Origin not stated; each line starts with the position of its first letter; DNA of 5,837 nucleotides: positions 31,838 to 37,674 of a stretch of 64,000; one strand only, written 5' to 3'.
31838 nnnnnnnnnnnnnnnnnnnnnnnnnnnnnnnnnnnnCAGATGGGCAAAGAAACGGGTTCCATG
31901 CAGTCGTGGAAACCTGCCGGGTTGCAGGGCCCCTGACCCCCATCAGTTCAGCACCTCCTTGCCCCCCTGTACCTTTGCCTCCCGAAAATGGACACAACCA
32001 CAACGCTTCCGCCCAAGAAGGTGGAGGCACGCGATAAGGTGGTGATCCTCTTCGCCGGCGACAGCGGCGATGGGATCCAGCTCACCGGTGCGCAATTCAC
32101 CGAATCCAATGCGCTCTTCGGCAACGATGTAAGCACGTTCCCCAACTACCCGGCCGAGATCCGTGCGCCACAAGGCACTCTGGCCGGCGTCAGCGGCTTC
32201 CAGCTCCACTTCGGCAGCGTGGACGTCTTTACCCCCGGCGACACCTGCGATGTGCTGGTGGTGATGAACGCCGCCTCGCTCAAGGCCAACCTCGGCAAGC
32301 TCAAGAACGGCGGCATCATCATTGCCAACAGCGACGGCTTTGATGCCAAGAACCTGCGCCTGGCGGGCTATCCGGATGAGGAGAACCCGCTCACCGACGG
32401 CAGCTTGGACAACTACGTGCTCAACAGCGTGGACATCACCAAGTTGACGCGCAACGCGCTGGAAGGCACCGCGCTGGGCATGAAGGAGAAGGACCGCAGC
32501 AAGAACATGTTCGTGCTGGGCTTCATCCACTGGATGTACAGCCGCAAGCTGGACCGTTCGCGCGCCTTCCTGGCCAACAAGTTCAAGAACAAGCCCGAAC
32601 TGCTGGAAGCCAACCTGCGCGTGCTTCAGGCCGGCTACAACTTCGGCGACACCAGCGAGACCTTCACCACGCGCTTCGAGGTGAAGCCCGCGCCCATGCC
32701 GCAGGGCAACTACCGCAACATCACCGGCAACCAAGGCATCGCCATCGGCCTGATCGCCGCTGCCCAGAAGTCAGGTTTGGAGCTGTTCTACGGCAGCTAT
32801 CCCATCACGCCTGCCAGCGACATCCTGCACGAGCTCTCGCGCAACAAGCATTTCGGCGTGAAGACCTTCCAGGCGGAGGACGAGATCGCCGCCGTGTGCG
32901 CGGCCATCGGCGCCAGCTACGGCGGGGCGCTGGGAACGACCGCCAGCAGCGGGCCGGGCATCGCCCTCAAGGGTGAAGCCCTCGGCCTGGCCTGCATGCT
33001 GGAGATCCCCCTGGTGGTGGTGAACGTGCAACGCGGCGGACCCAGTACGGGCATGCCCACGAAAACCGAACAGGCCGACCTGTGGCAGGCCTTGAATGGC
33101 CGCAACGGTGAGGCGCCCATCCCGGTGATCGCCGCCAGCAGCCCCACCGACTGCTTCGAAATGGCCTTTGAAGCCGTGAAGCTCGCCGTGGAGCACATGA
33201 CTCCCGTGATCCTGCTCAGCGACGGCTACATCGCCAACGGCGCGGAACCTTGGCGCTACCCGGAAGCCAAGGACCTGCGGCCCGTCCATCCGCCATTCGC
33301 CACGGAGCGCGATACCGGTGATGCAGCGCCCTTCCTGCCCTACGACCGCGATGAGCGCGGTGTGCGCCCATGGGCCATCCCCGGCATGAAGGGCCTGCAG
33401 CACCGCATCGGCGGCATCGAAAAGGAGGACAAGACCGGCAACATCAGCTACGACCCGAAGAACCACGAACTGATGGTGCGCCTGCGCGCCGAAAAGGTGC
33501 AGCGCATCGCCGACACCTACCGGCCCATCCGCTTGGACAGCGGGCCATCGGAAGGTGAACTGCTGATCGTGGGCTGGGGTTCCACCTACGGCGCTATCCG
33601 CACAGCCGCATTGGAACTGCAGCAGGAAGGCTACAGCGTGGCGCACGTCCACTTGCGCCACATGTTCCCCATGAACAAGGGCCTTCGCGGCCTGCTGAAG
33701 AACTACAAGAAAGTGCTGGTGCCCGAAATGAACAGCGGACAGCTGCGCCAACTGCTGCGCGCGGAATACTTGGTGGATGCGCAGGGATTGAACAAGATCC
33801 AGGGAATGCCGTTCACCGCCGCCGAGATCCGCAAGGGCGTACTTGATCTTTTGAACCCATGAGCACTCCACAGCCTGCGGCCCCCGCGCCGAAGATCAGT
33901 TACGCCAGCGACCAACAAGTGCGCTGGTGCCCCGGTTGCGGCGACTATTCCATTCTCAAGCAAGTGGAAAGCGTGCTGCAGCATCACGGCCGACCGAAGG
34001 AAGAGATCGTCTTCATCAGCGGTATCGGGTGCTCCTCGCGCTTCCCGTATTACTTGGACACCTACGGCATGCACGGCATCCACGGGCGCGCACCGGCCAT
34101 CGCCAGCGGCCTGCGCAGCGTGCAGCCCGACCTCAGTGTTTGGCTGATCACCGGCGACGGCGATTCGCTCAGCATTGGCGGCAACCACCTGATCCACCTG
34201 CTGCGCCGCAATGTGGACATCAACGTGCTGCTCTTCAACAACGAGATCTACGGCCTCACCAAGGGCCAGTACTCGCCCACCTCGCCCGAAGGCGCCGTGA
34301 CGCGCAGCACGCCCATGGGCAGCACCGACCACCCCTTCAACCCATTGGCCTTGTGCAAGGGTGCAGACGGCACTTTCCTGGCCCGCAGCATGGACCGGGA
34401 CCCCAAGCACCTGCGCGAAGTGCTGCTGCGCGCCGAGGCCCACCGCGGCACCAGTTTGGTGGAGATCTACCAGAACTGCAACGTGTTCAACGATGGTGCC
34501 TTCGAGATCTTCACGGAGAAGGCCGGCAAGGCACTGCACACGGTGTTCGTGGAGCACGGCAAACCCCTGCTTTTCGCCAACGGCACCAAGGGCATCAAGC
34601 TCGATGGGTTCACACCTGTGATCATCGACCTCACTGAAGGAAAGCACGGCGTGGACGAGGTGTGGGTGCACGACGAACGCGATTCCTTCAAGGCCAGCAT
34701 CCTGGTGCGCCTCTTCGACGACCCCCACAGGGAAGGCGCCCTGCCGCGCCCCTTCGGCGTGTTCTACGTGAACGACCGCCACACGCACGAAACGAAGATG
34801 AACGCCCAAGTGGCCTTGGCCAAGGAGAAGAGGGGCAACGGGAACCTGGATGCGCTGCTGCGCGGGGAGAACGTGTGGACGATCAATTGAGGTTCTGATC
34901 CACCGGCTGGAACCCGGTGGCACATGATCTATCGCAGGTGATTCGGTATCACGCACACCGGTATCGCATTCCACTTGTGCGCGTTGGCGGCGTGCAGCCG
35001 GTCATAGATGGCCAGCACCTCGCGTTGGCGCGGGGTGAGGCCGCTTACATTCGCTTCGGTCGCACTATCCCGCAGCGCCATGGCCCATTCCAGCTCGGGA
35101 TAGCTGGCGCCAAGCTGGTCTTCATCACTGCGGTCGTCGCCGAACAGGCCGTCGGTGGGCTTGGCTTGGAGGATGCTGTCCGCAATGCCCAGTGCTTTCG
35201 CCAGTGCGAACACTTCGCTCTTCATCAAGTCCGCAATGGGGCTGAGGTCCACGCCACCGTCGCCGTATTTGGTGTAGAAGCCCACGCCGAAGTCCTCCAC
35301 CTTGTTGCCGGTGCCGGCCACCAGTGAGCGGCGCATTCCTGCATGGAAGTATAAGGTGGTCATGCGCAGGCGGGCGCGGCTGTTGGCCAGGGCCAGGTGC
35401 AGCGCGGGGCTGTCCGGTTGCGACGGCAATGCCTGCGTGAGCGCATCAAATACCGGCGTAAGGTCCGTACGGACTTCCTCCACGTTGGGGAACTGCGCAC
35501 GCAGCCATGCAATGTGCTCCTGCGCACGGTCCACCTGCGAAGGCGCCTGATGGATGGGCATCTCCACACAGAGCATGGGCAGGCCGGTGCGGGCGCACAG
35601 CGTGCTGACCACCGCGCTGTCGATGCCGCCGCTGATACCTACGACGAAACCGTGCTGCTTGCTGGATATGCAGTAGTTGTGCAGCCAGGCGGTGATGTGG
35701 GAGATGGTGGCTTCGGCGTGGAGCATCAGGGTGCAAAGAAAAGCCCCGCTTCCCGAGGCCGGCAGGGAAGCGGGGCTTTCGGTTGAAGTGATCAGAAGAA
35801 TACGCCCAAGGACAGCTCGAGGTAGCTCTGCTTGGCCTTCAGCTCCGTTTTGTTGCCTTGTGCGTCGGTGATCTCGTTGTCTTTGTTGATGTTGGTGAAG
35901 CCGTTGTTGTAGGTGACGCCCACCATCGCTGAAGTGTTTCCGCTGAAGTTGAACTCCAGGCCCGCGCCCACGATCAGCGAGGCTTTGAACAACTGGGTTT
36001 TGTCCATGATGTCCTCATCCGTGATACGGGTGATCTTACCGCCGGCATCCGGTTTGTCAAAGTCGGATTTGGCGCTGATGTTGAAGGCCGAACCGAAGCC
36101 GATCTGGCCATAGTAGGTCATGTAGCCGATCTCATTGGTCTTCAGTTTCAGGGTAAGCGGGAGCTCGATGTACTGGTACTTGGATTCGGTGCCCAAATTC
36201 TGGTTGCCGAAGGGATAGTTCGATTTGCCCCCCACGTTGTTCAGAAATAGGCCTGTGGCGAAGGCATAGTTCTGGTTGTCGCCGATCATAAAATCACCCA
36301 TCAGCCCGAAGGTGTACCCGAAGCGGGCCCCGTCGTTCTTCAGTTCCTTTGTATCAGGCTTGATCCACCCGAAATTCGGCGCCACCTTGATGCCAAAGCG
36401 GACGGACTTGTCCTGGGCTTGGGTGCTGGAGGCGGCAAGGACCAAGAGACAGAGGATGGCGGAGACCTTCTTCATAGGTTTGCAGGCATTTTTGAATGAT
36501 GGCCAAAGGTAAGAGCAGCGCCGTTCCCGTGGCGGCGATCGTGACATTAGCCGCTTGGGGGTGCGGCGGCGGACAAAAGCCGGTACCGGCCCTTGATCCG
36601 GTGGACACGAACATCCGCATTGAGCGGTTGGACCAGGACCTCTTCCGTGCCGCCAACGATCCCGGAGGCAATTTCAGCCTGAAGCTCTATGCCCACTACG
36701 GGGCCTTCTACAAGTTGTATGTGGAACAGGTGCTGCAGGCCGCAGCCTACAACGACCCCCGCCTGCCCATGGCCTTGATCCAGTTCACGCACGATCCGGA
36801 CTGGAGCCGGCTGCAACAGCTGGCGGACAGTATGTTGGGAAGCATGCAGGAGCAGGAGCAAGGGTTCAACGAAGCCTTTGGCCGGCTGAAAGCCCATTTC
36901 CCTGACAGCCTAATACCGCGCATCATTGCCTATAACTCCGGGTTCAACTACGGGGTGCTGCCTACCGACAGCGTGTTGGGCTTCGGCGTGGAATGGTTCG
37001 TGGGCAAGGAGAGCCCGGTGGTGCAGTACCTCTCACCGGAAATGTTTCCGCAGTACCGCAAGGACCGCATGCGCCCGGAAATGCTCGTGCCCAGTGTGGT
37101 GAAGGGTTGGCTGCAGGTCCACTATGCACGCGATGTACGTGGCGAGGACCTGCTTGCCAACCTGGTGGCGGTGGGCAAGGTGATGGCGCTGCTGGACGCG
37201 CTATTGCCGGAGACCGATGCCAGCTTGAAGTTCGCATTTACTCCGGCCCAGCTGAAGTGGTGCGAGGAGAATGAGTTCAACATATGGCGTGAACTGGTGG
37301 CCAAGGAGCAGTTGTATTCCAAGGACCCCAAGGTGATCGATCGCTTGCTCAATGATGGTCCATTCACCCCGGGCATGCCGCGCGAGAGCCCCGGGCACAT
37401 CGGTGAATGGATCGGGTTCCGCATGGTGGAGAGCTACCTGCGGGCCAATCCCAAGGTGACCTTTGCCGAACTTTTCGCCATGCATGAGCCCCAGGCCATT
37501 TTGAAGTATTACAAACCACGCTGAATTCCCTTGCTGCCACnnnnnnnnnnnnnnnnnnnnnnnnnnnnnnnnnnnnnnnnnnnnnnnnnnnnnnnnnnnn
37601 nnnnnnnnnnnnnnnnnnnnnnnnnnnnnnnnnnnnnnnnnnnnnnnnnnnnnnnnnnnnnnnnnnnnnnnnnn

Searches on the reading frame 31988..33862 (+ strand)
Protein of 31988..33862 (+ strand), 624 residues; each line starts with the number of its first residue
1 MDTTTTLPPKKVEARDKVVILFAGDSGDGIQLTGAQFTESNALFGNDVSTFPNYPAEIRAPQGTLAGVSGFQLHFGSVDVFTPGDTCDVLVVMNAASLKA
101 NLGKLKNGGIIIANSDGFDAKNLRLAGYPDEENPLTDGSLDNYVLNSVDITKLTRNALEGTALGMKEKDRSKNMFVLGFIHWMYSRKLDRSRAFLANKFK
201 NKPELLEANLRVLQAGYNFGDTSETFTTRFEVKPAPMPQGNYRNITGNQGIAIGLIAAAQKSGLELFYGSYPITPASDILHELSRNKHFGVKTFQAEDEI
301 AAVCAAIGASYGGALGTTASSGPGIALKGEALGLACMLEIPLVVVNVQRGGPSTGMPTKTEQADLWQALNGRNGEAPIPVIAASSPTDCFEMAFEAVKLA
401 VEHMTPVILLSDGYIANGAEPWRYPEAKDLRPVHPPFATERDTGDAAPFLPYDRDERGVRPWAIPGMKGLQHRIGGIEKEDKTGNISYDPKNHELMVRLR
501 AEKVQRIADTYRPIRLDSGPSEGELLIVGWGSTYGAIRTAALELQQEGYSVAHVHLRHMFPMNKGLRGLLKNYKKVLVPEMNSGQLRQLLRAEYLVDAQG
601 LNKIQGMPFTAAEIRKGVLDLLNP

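Call 59: search_protein_families(library=pfam, proteins=[window:31988-33862:+], max_evalue=0.001)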
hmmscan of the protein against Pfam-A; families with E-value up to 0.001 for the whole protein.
window:31988-33862:+ (624 aa): 4 families
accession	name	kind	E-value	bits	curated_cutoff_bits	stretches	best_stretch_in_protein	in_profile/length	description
PF01855.24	POR_N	-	2.7e-52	178.3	27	1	267-483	10-222/231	Pyruvate flavodoxin/ferredoxin oxidoreductase, thiamine diP-bdg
PF01558.24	POR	-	6.2e-25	88.8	27.4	1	27-217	2-172/173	Pyruvate ferredoxin/flavodoxin oxidoreductase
PF17147.9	PFOR_II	-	1.1e-05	26.2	27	1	524-588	2-72/102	Pyruvate:ferredoxin oxidoreductase core domain II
PF02780.25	Transketolase_C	-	0.0002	21.7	25.9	1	524-582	11-70/124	Transketolase, C-terminal domain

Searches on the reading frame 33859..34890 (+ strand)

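Call 59: search_protein_families(library=pfam, proteins=[window:33859-34890:+], max_evalue=0.001)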
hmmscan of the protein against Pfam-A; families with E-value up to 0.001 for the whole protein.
window:33859-34890:+ (343 aa): 1 family
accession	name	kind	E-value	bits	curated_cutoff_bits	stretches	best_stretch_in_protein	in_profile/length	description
PF02775.26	TPP_enzyme_C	-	1.5e-28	99.9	21.9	1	56-203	2-151/151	Thiamine pyrophosphate enzyme, C-terminal TPP binding domain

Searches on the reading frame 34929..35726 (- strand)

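Call 83: search_protein_families(library=pfam, proteins=[window:34929-35726:-], max_evalue=0.001)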
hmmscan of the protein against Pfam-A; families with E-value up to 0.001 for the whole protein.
window:34929-35726:- (265 aa): 2 families
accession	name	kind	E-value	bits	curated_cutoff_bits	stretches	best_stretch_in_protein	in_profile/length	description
PF02540.23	NAD_synthase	-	4.1e-46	157.5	21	1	8-251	2-238/242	NAD synthase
PF03054.22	tRNA_Me_trans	-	0.00055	20.1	20.6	0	28-70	4-46/202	tRNA methyl transferase HUP domain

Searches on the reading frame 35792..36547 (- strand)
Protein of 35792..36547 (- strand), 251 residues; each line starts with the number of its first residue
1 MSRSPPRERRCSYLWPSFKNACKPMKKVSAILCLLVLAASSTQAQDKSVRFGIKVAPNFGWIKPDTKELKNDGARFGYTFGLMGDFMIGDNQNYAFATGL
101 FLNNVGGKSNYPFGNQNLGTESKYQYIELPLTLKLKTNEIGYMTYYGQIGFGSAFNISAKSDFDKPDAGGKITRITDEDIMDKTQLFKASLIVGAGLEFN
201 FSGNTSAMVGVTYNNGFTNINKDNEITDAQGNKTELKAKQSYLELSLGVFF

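Call 83: search_protein_families(library=pfam, proteins=[window:35792-36547:-], max_evalue=0.001)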
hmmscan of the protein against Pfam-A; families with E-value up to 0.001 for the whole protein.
window:35792-36547:- (251 aa): 2 families
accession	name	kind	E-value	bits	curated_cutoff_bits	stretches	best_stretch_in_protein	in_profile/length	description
PF13568.12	OMP_b-brl_2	-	3.9e-17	63.3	27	1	43-200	1-157/175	Outer membrane protein beta-barrel domain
PF13505.12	OMP_b-brl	-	4.6e-12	46.9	28.7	1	34-230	3-158/175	Outer membrane protein beta-barrel domain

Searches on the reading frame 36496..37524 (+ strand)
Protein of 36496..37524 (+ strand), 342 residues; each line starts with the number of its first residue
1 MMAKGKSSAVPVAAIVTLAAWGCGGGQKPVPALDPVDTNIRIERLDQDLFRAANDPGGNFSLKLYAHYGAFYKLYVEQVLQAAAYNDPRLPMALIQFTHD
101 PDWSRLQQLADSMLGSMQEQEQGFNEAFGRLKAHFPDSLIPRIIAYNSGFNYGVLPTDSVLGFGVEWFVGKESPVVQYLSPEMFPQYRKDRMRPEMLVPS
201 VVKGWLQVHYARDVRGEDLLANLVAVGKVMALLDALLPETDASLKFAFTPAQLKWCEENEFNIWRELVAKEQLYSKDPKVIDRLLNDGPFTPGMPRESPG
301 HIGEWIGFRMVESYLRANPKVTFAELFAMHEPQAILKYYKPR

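Call 83: search_protein_families(library=pfam, proteins=[window:36496-37524:+], max_evalue=0.001)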
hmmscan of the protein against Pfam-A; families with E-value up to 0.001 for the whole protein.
window:36496-37524:+ (342 aa): 1 family
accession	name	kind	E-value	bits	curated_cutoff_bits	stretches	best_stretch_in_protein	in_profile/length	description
PF25594.1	GldB_lipo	-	4.7e-79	266.6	27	1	31-341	6-309/309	Gliding motility protein GldB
